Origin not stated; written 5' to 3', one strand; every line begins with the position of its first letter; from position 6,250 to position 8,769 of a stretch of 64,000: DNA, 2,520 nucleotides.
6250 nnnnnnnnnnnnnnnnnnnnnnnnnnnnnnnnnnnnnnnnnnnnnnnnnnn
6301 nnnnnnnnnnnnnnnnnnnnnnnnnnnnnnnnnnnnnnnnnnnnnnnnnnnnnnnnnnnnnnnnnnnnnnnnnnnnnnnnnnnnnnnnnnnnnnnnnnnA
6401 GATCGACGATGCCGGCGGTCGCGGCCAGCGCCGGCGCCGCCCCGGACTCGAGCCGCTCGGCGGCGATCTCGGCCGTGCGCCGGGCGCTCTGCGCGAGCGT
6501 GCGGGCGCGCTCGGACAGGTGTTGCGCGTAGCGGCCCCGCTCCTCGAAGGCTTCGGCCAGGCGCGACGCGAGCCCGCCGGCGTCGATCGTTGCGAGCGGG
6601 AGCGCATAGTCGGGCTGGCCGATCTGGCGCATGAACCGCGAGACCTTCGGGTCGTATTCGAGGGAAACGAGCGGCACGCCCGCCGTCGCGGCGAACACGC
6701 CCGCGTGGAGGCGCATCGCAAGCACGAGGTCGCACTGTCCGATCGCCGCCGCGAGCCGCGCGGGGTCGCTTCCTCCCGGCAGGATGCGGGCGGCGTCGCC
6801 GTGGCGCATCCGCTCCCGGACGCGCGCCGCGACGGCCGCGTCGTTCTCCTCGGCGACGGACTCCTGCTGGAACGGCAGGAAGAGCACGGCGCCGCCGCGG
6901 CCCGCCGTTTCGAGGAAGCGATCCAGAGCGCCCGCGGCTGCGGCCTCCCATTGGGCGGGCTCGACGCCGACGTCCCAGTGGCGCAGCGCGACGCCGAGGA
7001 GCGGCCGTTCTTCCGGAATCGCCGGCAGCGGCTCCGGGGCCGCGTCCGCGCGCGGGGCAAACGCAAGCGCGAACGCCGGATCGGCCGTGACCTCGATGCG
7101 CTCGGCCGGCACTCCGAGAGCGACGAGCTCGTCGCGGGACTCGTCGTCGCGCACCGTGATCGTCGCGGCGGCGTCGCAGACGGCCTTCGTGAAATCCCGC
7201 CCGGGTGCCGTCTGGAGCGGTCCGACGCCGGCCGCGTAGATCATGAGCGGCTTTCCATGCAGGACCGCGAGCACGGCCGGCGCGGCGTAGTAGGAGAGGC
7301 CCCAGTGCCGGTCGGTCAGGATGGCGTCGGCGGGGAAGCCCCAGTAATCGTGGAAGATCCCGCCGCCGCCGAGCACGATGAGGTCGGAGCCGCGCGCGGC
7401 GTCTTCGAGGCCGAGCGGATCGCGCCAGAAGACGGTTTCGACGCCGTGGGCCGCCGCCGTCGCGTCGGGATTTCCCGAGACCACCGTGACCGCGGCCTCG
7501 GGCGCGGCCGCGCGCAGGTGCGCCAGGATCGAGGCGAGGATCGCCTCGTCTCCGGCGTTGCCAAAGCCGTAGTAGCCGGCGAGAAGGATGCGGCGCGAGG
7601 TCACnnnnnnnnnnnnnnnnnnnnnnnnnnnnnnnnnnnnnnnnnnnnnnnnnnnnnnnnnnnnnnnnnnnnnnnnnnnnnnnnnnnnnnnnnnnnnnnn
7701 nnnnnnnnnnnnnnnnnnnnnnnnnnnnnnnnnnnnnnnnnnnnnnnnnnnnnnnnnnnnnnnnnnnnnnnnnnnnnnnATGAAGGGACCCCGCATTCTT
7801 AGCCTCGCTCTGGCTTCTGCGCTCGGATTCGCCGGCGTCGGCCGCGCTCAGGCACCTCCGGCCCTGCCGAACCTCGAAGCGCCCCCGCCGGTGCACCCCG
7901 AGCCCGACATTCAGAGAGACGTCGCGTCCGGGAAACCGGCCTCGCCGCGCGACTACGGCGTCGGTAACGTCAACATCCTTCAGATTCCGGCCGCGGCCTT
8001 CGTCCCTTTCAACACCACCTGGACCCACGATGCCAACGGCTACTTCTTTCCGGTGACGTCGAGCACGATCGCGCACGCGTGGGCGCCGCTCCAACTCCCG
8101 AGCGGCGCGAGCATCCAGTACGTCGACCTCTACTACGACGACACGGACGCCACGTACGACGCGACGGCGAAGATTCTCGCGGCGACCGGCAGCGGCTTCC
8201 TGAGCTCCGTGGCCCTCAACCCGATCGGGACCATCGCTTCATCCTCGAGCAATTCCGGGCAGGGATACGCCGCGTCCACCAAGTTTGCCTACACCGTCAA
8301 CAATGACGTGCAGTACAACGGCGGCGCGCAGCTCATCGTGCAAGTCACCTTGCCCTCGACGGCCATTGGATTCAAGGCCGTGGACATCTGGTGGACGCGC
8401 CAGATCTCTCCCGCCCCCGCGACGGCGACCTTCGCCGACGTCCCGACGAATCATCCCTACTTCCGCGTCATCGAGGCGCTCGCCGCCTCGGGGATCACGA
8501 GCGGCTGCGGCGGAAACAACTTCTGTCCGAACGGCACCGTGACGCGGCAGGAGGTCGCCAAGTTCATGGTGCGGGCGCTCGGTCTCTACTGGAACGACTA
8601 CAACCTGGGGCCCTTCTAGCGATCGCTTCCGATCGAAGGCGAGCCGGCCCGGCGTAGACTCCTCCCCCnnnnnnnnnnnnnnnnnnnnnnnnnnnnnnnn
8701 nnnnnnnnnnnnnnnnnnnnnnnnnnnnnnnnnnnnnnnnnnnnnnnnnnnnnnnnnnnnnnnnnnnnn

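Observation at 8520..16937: Cysteine-containing SLH variant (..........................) used seven times across three proteins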

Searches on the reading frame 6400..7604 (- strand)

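Call 52: search_protein_families(library=ncbifam, proteins=[window:6400-7604:-], max_evalue=0.001)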
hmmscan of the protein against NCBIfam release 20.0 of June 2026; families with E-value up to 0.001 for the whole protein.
window:6400-7604:- (401 aa): 3 families
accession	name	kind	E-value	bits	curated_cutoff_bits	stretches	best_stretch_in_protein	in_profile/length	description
TIGR03609.1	S_layer_CsaB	equivalog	3.5e-62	210.4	213.1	1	5-333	1-294/301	polysaccharide pyruvyl transferase CsaB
NF007452.0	PRK10017.1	equivalog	4.3e-16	58.8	399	1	110-365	141-402/426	colanic acid biosynthesis pyruvyl transferase WcaK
TIGR04006.1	wcaK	equivalog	2.2e-13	49.8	727.1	1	110-357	141-394/426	colanic acid biosynthesis pyruvyl transferase WcaK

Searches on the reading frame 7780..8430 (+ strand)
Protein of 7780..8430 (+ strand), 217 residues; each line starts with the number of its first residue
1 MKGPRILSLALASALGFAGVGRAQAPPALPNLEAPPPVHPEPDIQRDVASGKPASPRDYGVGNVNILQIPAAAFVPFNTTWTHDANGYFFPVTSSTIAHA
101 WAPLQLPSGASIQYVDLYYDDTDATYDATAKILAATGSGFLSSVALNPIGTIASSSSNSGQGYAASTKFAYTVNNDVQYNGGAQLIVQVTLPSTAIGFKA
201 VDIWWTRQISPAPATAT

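Call 42: search_solved_structures(query=window:7780-8430:+, max_evalue=1)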
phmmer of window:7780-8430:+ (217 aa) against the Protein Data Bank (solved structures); distinct sequences matched with E-value up to 1: 1.
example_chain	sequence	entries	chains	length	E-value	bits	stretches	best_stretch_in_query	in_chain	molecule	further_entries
8erq_H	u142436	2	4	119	0.87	12.8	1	85-132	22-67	S2X324 Fab heavy chain | S2X324 heavy chain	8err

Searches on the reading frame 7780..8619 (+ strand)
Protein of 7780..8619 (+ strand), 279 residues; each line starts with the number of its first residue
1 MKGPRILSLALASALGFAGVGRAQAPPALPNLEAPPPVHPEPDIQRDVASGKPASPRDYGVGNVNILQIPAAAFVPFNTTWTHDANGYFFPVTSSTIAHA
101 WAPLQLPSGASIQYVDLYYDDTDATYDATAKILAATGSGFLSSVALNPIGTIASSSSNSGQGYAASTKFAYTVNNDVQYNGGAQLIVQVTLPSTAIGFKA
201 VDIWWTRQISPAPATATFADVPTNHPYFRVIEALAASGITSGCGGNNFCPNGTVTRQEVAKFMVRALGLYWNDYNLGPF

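Call 3: search_protein_families(library=pfam, proteins=[window:7780-8619:+], max_evalue=1)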
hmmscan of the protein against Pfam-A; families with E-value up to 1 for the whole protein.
window:7780-8619:+ (279 aa): 1 family
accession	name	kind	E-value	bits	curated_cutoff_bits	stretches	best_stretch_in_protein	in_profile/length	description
PF00395.25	SLH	-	9.2e-10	38.8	20.8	1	217-260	1-44/44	S-layer homology domain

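Call 4: search_protein_families(library=ncbifam, proteins=[window:7780-8619:+], max_evalue=1)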
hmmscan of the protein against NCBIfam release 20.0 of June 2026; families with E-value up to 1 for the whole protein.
window:7780-8619:+ (279 aa): 2 families
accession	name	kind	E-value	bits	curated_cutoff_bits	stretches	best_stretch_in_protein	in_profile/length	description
NF033190.2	inl_like_NEAT_1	exception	0.0067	14.8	1275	1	217-266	702-751/754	NEAT domain-containing leucine-rich repeat protein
TIGR01433.1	CyoA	equivalog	0.13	11.6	266.2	1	58-97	132-171/226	ubiquinol oxidase subunit II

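Call 13: find_encoding_contigs(protein=window:7780-8619:+, flank=2000, max_places=4)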
Protein window:7780-8619:+ (279 aa): 4 contigs read that carry it; 4 places shown.
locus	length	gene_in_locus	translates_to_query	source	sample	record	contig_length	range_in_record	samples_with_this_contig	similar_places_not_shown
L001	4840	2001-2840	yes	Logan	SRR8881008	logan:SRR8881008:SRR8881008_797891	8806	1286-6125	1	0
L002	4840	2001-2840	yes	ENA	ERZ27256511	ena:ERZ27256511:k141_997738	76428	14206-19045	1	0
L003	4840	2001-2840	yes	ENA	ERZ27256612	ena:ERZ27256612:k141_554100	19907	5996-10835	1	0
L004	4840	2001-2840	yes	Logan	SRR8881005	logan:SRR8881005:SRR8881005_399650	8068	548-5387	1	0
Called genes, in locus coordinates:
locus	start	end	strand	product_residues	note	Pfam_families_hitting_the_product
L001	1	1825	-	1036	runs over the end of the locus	?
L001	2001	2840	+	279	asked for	PF00395:SLH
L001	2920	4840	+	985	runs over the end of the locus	-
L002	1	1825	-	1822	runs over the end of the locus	PF04230:PS_pyruv_trans, PF13692:Glyco_trans_1_4, PF00535:Glycos_transf_2, PF10111:Glyco_tranf_2_2 (weak), PF13641:Glyco_tranf_2_3, PF13692:Glyco_trans_1_4 (weak), PF08241:Methyltransf_11, PF13649:Methyltransf_25 (weak), +2 more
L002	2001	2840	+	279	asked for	PF00395:SLH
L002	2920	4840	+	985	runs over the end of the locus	-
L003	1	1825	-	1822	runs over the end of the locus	PF04230:PS_pyruv_trans, PF13692:Glyco_trans_1_4, PF00535:Glycos_transf_2, PF10111:Glyco_tranf_2_2 (weak), PF13641:Glyco_tranf_2_3, PF13692:Glyco_trans_1_4 (weak), PF08241:Methyltransf_11, PF13649:Methyltransf_25 (weak), +2 more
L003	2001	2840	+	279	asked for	PF00395:SLH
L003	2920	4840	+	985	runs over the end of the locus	-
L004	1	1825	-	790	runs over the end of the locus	?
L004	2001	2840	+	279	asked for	PF00395:SLH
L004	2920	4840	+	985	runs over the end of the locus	-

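Call 40: find_encoding_contigs(protein=window:7780-8619:+, flank=10000, max_places=1)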
Protein window:7780-8619:+ (279 aa): 4 contigs read that carry it; 1 place shown.
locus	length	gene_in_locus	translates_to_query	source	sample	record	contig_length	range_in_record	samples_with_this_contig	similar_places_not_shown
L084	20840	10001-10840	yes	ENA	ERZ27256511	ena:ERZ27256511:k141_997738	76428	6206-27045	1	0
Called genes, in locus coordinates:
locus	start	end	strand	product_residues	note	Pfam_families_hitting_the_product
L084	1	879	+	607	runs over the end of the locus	-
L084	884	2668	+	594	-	PF26626:DUF8201 (faint), PF13231:PMT_2 (weak), PF27383:SF2091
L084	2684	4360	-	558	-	-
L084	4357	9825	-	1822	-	PF04230:PS_pyruv_trans, PF13692:Glyco_trans_1_4, PF00535:Glycos_transf_2, PF10111:Glyco_tranf_2_2 (weak), PF13641:Glyco_tranf_2_3, PF13692:Glyco_trans_1_4 (weak), PF08241:Methyltransf_11, PF13649:Methyltransf_25 (weak), +2 more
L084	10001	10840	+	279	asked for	PF00395:SLH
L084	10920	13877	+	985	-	-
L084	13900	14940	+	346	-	PF13439:Glyco_transf_4 (faint), PF00534:Glycos_transf_1, PF13692:Glyco_trans_1_4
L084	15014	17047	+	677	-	PF07995:GSDH, PF00395:SLH (weak)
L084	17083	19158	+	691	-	-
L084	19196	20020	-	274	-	PF13489:Methyltransf_23, PF13847:Methyltransf_31 (weak), PF08241:Methyltransf_11, PF08242:Methyltransf_12, PF13649:Methyltransf_25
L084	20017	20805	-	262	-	PF00005:ABC_tran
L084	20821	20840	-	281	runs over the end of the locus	PF01061:ABC2_membrane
